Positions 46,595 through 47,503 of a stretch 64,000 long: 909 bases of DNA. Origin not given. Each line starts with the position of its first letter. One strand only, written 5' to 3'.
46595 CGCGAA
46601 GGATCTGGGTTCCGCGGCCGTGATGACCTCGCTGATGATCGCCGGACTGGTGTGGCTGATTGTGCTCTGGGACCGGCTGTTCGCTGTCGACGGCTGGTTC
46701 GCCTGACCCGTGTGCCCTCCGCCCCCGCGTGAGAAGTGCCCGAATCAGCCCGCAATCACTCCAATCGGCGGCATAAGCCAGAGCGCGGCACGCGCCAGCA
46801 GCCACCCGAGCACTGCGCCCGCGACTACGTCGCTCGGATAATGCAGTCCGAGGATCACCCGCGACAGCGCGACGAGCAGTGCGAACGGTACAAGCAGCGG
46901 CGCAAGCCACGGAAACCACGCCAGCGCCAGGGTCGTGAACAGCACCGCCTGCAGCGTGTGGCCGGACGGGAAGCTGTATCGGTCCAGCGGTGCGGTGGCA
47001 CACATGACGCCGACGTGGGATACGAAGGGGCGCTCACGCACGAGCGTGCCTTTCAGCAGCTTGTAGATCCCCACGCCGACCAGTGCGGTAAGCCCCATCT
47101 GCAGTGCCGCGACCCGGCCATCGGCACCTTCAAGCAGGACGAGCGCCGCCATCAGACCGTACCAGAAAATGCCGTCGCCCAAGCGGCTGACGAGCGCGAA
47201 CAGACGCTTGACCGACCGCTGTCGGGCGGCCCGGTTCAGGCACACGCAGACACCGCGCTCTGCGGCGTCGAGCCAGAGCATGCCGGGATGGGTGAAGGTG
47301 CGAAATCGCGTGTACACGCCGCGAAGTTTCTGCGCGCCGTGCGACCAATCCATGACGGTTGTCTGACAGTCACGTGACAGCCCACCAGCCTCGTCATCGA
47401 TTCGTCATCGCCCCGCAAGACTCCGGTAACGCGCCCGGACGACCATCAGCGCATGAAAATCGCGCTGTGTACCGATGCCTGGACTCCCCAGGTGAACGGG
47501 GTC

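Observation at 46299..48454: DgkA / PAP2 phosphatase / GT4 glycosyltransferase cluster with two oppositely oriented Pho-box-like repeats: candidate phosphate-starvation lipid-remodelling module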

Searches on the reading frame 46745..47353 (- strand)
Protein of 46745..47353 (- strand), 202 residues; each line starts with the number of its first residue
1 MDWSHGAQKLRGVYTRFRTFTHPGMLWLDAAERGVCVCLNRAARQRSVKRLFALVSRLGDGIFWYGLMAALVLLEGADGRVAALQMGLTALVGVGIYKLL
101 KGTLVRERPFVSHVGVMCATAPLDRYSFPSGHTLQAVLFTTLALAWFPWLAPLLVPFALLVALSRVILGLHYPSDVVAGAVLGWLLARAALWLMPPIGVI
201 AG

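Call 3: search_protein_families(library=pfam, proteins=[window:46745-47353:-])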
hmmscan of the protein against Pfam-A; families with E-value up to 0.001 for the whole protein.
window:46745-47353:- (202 aa): 2 families
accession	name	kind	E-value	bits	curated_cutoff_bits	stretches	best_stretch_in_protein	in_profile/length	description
PF01569.27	PAP2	-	2.3e-22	79.6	27.2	1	83-195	2-126/130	PAP2 superfamily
PF14378.12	PAP2_3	-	3e-09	37.4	27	1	119-187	118-188/190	PAP2 superfamily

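Call 4: search_protein_families(library=ncbifam, proteins=[window:46745-47353:-])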
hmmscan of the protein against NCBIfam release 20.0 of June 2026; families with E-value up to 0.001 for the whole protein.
window:46745-47353:- (202 aa): 3 families
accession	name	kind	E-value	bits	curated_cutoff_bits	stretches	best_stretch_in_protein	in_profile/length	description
NF047884.1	UdeprDiPSep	equivalog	1e-15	58.1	250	1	46-188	39-181/188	undecaprenyl-diphosphatase SepP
NF007975.0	PRK10699.1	equivalog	1.6e-10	40.8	261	1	126-194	157-230/254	phosphatidylglycerophosphatase B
NF008813.0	PRK11837.1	equivalog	7.8e-10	39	229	1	80-185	58-163/202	undecaprenyl-diphosphate phosphatase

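Call 28: search_solved_structures(query=window:46745-47281:-, max_evalue=0.01, show_alignments=2)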
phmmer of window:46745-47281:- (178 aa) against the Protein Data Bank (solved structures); distinct sequences matched with E-value up to 0.01: 13.
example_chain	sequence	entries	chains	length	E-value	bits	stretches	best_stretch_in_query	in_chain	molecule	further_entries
6ebu_A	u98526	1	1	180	1.5e-05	28.4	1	27-162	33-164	LpxE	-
4px7_A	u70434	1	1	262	0.00011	25.6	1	101-171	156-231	Phosphatidylglycerophosphatase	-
5jwy_A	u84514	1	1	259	0.00013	25.3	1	102-171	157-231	Phosphatidylglycerophosphatase B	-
7f18_A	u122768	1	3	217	0.00016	25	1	78-163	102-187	Acid phosphatase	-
7f17_A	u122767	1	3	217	0.00022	24.6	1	78-163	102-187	Acid phosphatase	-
9htz_A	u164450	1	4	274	0.0009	22.6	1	77-161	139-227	Phosphatase PAP2 family protein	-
5jki_A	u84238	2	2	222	0.0013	22.1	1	99-162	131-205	Putative lipid phosphate phosphatase YodM | Phosphatidylglycerophosphatase B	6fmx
2akc_A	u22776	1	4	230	0.0027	21.1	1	77-161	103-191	class A nonspecific acid phosphatase PhoN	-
2a96_A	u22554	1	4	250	0.0031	20.8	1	77-161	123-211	class A nonspecific acid phosphatase PhoN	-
8bm3_A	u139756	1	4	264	0.0035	20.7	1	101-171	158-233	Phosphatidylglycerophosphatase B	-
1iw8_A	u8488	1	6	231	0.0045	20.3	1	77-162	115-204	acid phosphatase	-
1d2t_A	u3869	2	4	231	0.0067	19.8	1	77-162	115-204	ACID PHOSPHATASE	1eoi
9qci_A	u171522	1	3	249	0.0093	19.3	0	78-161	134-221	Major phosphate-irrepressible acid phosphatase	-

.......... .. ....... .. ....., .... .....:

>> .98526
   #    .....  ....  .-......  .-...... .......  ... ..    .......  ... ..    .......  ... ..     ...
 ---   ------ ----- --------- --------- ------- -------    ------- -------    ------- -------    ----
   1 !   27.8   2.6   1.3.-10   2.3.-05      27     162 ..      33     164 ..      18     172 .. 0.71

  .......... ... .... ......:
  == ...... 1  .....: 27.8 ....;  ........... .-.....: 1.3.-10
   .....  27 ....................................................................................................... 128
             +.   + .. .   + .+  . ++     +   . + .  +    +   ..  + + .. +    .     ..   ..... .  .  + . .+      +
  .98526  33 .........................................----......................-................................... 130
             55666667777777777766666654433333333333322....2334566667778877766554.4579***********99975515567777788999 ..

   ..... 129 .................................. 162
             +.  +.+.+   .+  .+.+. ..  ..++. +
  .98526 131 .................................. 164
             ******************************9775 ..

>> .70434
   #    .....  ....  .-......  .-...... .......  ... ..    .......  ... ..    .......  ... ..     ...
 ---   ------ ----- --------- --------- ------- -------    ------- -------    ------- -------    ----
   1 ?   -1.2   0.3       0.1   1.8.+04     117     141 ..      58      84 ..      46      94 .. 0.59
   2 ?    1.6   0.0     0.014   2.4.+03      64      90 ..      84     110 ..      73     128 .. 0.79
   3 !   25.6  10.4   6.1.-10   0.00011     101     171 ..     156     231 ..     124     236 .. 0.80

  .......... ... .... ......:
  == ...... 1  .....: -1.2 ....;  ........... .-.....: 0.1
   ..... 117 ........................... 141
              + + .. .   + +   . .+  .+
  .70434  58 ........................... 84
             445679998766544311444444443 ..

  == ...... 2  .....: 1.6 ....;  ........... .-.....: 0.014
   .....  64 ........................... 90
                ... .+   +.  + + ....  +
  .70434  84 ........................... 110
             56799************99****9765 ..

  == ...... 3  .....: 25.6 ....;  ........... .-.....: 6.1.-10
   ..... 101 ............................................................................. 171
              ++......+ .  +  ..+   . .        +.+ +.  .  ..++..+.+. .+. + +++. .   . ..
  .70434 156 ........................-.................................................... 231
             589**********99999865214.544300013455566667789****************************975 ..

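Call 29: find_homologous_proteins(query=window:46745-47281:-)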
Query window:46745-47281:- (178 aa): 7524 proteins with E <= 0.001 among 8000 candidates; the best 120 are listed.
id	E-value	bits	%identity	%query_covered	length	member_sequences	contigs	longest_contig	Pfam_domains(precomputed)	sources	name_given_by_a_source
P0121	3.7e-99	348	91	100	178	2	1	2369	PF01569.28,PF14378.13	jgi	-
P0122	2.2e-74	267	72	96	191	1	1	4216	PF01569.28,PF14378.13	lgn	-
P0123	6.5e-71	256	70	90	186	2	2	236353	PF01569.28,PF14378.13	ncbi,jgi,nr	ncbi:MAG: phosphoesterase [Moraxellaceae bacterium]|jgi:undecaprenyl-diphosphatase|nr:phosphoesteras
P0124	7.1e-71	256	69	96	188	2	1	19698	PF01569.28,PF14378.13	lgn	-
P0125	1.0e-70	256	70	94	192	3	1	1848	PF01569.28,PF14378.13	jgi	jgi:undecaprenyl-diphosphatase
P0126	8.5e-70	252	69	94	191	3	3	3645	PF01569.28,PF14378.13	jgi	-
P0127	9.7e-70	252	69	96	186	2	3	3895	PF01569.28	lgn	-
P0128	2.7e-69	251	68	94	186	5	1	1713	PF01569.28,PF14378.13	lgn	-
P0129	3.4e-69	250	68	94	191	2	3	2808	PF01569.28,PF14378.13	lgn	-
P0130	9.3e-69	249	71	88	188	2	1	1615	PF01569.28,PF14378.13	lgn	-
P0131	1.4e-68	248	70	96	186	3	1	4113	PF01569.28,PF14378.13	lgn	-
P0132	2.0e-68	248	67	94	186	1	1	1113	PF01569.28,PF14378.13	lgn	-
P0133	2.3e-68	248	68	94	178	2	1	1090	PF01569.28,PF14378.13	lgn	-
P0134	5.9e-68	246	67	96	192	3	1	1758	PF01569.28,PF14378.13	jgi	jgi:undecaprenyl-diphosphatase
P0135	4.9e-67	243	68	96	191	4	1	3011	PF01569.28,PF14378.13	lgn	-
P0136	5.7e-67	243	67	95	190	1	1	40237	PF01569.28,PF14378.13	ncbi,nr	ncbi:MAG: phosphatase PAP2 family protein [Wenzhouxiangellaceae bacterium]|nr:phosphatase PAP2 famil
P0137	6.5e-67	243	68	94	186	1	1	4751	PF01569.28,PF14378.13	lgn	-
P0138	6.7e-67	243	70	94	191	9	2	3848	PF01569.28,PF14378.13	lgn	-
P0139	6.9e-67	243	68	97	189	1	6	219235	PF01569.28,PF14378.13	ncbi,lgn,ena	-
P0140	9.7e-67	243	67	93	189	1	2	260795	PF01569.28,PF14378.13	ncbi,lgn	-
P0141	1.0e-66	242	67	94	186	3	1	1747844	PF01569.28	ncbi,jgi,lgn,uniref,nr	ncbi:undecaprenyl-diphosphatase [Alkalispirillum mobile]|uniref:undecaprenyl-diphosphate phosphatase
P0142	2.5e-66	241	63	98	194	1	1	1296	PF01569.28,PF14378.13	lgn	-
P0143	3.8e-66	241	68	94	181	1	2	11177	PF01569.28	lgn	-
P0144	5.2e-66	240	66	95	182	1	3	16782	PF01569.28,PF14378.13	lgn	-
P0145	5.8e-66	240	68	96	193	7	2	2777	PF01569.28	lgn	-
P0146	1.2e-65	239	66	94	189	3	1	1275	PF01569.28,PF14378.13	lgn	-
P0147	1.3e-65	239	66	96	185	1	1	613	PF01569.28,PF14378.13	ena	-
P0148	1.7e-65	238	65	96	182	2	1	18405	PF01569.28,PF14378.13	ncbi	-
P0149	1.8e-65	238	66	95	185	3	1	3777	PF01569.28,PF14378.13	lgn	-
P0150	1.8e-65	238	65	94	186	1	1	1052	PF01569.28,PF14378.13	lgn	-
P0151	3.4e-65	237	63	98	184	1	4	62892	PF01569.28,PF14378.13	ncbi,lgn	ncbi:MAG: phosphatase PAP2 family protein [Aquisalimonadaceae bacterium]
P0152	1.1e-64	236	62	98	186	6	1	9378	PF01569.28,PF14378.13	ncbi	-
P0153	1.6e-64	235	67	95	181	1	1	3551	PF01569.28,PF14378.13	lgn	-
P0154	4.2e-64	234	65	96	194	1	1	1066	PF01569.28,PF14378.13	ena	-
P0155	4.3e-64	234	62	96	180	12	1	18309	PF01569.28,PF14378.13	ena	-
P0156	5.1e-64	234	69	95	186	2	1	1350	PF01569.28,PF14378.13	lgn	-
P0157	8.3e-64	233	66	92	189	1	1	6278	PF01569.28,PF14378.13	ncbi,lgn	-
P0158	1.2e-63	232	62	97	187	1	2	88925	PF01569.28,PF14378.13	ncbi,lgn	ncbi:MAG: phosphatase PAP2 family protein [Moraxellaceae bacterium]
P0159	2.1e-63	232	66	97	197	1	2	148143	PF01569.28,PF14378.13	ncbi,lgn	-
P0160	2.7e-63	231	63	95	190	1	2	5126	PF01569.28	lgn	-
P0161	2.8e-63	231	64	96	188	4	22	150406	PF01569.28,PF14378.13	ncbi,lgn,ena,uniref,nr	ncbi:phosphatase PAP2 family protein [Amnimonas aquatica]|uniref:undecaprenyl-diphosphate phosphatas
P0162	6.2e-63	230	65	92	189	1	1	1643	PF01569.28,PF14378.13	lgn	-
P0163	1.4e-62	229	63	98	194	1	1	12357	PF01569.28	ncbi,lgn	-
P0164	1.7e-62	229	65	98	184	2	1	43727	PF01569.28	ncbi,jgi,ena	jgi:undecaprenyl-diphosphatase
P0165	2.1e-62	228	64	97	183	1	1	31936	PF01569.28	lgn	-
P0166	3.0e-62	228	65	96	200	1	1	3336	PF01569.28,PF14378.13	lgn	-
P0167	3.4e-62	228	65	94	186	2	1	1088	PF01569.28,PF14378.13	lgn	-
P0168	4.4e-62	227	66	96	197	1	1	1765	PF01569.28,PF14378.13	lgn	-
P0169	5.2e-62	227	60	97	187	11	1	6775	PF01569.28,PF14378.13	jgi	jgi:undecaprenyl-diphosphatase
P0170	8.9e-62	226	66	94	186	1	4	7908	PF01569.28,PF14378.13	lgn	-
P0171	1.0e-60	223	64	96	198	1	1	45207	PF01569.28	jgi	-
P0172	1.2e-60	223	61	96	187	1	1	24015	PF01569.28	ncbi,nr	ncbi:MAG: phosphatase PAP2 family protein [Wenzhouxiangellaceae bacterium]|nr:phosphatase PAP2 famil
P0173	1.5e-60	222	64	95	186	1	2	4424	PF01569.28,PF14378.13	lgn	-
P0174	1.9e-60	222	61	96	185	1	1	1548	PF01569.28,PF14378.13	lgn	-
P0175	2.3e-60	222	64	92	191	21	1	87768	PF01569.28,PF14378.13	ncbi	-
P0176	2.6e-60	222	65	92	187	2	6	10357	PF01569.28,PF14378.13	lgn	-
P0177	2.8e-60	221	66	94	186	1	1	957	PF01569.28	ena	-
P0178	2.9e-60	221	58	96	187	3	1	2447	PF01569.28,PF14378.13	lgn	-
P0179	7.7e-60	220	66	93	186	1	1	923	PF01569.28,PF14378.13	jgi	jgi:undecaprenyl-diphosphatase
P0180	8.0e-60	220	61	96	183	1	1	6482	PF01569.28,PF14378.13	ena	-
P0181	2.3e-59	218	63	96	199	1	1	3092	PF01569.28,PF14378.13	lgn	-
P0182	2.7e-59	218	61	96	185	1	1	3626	PF01569.28,PF14378.13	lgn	-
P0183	3.1e-59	218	59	96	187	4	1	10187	PF01569.28,PF14378.13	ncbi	-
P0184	4.2e-59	218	64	93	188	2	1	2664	PF01569.28,PF14378.13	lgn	-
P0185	7.3e-59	217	60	96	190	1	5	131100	PF01569.28,PF14378.13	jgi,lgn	-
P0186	8.2e-59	217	60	96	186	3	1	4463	PF01569.28,PF14378.13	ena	-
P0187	1.7e-58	216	59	97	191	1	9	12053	PF01569.28,PF14378.13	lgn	-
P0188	2.0e-58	215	61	94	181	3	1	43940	PF01569.28,PF14378.13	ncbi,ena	-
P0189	2.1e-58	215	65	94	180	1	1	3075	PF01569.28,PF14378.13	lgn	-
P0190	2.2e-58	215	58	97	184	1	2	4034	PF01569.28,PF14378.13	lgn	-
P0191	2.2e-58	215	67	89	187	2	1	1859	PF01569.28,PF14378.13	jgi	jgi:undecaprenyl-diphosphatase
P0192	3.7e-58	215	61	93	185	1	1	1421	PF01569.28,PF14378.13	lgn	-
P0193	5.3e-58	214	59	96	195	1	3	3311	PF01569.28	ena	-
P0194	6.2e-58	214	59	93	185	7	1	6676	PF01569.28,PF14378.13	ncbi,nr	ncbi:MAG TPA: phosphatase PAP2 family protein [Wenzhouxiangellaceae bacterium]|nr:phosphatase PAP2 f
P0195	9.5e-58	213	59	93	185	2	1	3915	PF01569.28,PF14378.13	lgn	-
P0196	9.9e-58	213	61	93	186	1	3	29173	PF01569.28,PF14378.13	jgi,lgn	-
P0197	1.4e-57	213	63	92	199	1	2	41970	PF01569.28,PF14378.13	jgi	jgi:undecaprenyl-diphosphatase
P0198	1.7e-57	212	61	92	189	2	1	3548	PF01569.28,PF14378.13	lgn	-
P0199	1.8e-57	212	60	95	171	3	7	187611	PF01569.28,PF14378.13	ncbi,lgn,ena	-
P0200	1.8e-57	212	65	92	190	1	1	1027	PF01569.28,PF14378.13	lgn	-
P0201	1.8e-57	212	58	93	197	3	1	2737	PF01569.28,PF14378.13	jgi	-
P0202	2.3e-57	212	60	96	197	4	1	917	PF01569.28,PF14378.13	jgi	jgi:undecaprenyl-diphosphatase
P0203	2.4e-57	212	59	96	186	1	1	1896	PF01569.28,PF14378.13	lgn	-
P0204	2.5e-57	212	61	93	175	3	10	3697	PF01569.28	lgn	-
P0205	2.6e-57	212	61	93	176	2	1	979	PF01569.28,PF14378.13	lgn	-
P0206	2.9e-57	212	58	97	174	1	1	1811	PF01569.28,PF14378.13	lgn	-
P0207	3.1e-57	212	59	96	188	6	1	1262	PF01569.28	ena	-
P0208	3.3e-57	211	61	93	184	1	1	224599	PF01569.28,PF14378.13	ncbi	-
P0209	3.3e-57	211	61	94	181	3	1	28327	PF01569.28,PF14378.13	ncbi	-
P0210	3.5e-57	211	63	94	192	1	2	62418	PF01569.28,PF14378.13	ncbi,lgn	ncbi:MAG: phosphatase PAP2 family protein [Wenzhouxiangellaceae bacterium]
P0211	3.7e-57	211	59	93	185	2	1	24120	PF01569.28,PF14378.13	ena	-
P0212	3.9e-57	211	59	93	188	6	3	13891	PF01569.28,PF14378.13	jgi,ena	-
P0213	5.3e-57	211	63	93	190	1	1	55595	PF01569.28,PF14378.13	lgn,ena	-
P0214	5.3e-57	211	59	93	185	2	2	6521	PF01569.28,PF14378.13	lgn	-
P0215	5.3e-57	211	60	93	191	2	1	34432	PF01569.28,PF14378.13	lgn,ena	-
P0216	6.4e-57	211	61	95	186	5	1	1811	PF01569.28,PF14378.13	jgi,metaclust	metaclust:\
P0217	9.2e-57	210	63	96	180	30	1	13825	PF01569.28,PF14378.13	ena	-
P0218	9.5e-57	210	62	95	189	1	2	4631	PF01569.28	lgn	-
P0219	9.5e-57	210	62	95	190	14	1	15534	PF01569.28,PF14378.13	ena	-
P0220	9.6e-57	210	59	96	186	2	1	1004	PF01569.28,PF14378.13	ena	-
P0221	1.1e-56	210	63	84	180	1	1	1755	PF01569.28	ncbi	-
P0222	1.4e-56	209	58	97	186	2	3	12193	PF01569.28,PF14378.13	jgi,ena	-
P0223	1.4e-56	209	66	84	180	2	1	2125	PF01569.28,PF14378.13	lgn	-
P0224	1.6e-56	209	63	89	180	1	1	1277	PF01569.28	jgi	jgi:undecaprenyl-diphosphatase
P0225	1.8e-56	209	59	96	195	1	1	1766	PF01569.28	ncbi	ncbi:MAG: phosphatase PAP2 family protein [Wenzhouxiangellaceae bacterium]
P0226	1.8e-56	209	59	96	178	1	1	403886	PF01569.28,PF14378.13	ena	-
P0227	1.9e-56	209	58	93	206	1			PF01569.28,PF14378.13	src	-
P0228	1.9e-56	209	60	94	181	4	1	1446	PF01569.28,PF14378.13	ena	-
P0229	2.1e-56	209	58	93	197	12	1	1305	PF01569.28,PF14378.13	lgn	-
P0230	2.2e-56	209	61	96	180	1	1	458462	PF01569.28,PF14378.13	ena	-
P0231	2.2e-56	209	62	95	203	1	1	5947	PF01569.28,PF14378.13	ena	-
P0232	2.5e-56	209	62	84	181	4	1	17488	PF01569.28,PF14378.13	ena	-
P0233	2.5e-56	209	64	96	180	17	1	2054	PF01569.28,PF14378.13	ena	-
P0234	2.6e-56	209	63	85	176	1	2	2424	PF01569.28,PF14378.13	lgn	-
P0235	2.7e-56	208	60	94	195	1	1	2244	PF01569.28,PF14378.13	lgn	-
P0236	3.3e-56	208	61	86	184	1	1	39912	PF01569.28,PF14378.13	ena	-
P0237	3.4e-56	208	61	93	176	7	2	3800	PF01569.28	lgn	-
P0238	3.6e-56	208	58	96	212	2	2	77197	PF01569.28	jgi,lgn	-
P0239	4.0e-56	208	60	96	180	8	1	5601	PF01569.28,PF14378.13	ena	-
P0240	4.7e-56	208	60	94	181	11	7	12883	PF01569.28,PF14378.13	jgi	jgi:undecaprenyl-diphosphatase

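Call 30: find_encoding_contigs(protein=P0141, flank=5000, max_places=1)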
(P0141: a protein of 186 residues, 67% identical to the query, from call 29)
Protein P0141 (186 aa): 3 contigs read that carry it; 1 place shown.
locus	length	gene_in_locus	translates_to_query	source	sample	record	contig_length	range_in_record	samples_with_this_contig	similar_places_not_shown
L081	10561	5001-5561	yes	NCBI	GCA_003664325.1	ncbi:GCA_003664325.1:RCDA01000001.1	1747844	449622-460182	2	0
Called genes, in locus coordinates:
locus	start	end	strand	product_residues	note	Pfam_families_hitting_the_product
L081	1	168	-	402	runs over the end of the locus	PF05128:DUF697 (weak)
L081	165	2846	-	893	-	PF00501:AMP-binding, PF00550:PP-binding, PF01553:Acyltransferase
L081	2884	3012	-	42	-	-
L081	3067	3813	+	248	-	PF01914:MarC, PF01810:LysE (weak)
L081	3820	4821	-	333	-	PF13439:Glyco_transf_4, PF13579:Glyco_trans_4_4, PF00534:Glycos_transf_1, PF13692:Glyco_trans_1_4, PF20706:GT4-conflict (weak)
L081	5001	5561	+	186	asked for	PF01569:PAP2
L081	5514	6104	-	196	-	PF03308:MeaB (weak), PF03205:MobB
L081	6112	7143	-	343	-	PF12038:QTMAN_N, PF00534:Glycos_transf_1 (weak), PF13692:Glyco_trans_1_4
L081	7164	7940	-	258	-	PF00117:GATase, PF07722:Peptidase_C26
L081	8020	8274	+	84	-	PF01713:Smr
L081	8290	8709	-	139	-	PF00472:RF-1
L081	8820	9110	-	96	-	-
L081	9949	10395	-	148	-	PF02639:DUF188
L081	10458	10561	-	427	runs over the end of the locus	PF00270:DEAD, PF04851:ResIII, PF00271:Helicase_C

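Call 31: find_encoding_contigs(protein=P0161, flank=5000, max_places=1)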
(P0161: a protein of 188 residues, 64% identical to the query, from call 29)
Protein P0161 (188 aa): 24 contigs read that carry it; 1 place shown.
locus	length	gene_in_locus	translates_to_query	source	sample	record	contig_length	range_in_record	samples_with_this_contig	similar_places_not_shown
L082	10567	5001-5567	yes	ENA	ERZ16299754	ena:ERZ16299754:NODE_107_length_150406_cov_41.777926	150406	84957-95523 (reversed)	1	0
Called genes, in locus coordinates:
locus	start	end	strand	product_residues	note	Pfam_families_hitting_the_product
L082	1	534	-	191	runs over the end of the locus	PF04366:Ysc84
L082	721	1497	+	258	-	PF14512:TM1586_NiRdase (faint), PF00881:Nitroreductase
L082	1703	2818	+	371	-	PF19582:AdeT1_2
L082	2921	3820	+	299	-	PF04280:Tim44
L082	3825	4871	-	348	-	PF13439:Glyco_transf_4, PF13579:Glyco_trans_4_4, PF00534:Glycos_transf_1, PF13692:Glyco_trans_1_4, PF20706:GT4-conflict (weak)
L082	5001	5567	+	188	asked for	PF01569:PAP2, PF14378:PAP2_3 (weak)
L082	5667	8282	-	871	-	PF11791:Aconitase_B_N, PF06434:Aconitase_2_N, PF00330:Aconitase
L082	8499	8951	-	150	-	PF06295:ZapG-like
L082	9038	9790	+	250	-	PF00561:Abhydrolase_1 (faint)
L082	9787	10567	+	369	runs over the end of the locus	PF03969:AFG1_ATPase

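Call 32: find_encoding_contigs(protein=P0136, flank=5000, max_places=1)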
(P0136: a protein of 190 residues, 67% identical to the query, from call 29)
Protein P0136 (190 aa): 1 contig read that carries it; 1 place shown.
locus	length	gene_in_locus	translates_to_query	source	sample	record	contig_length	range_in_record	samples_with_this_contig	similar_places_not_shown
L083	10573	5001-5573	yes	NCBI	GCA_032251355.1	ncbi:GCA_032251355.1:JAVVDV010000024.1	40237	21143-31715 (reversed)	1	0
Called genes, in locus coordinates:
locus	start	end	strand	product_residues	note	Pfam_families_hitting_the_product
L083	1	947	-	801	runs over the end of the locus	PF07715:Plug, PF00593:TonB_dep_Rec_b-barrel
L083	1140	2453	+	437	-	PF02447:GntP_permease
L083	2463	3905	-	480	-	PF01546:Peptidase_M20, PF07687:M20_dimer (weak)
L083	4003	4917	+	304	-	PF21168:FkbO_Hyg5-like_N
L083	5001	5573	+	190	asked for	PF14378:PAP2_3 (faint), PF01569:PAP2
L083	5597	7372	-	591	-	PF05960:DUF885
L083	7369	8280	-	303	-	PF07884:VKOR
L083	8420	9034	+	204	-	PF21597:TetR_C_43 (faint), PF00440:TetR_N, PF17926:TetR_C_21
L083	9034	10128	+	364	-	PF25973:BSH_CzcB (weak), PF25989:YknX_C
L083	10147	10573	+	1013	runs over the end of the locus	PF00873:ACR_tran, PF03176:MMPL (weak)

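Call 33: find_encoding_contigs(protein=P0226, flank=5000, max_places=1)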
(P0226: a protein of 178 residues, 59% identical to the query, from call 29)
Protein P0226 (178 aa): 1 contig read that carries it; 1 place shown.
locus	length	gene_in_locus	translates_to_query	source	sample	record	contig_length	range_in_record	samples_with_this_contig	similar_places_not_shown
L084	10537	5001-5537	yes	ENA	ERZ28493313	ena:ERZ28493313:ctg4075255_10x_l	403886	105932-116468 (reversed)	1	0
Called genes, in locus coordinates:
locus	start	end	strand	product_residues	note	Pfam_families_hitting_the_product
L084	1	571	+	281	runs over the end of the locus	PF05275:CopB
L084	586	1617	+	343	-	PF13442:Cytochrome_CBB3, PF08332:CaMKII_AD (weak), PF13474:SnoaL_3, PF14534:DUF4440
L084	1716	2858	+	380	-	PF04519:Bactofilin (faint), PF26514:DUF8173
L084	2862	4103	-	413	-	PF00512:HisKA, PF02518:HATPase_c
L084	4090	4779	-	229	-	PF00072:Response_reg, PF00486:Trans_reg_C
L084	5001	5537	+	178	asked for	PF01569:PAP2, PF14378:PAP2_3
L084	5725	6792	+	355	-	PF04371:PAD_porph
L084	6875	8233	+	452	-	PF07396:Porin_O_P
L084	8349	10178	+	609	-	PF00005:ABC_tran, PF13304:AAA_21 (faint)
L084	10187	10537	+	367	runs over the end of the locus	PF01547:SBP_bac_1, PF13531:SBP_bac_11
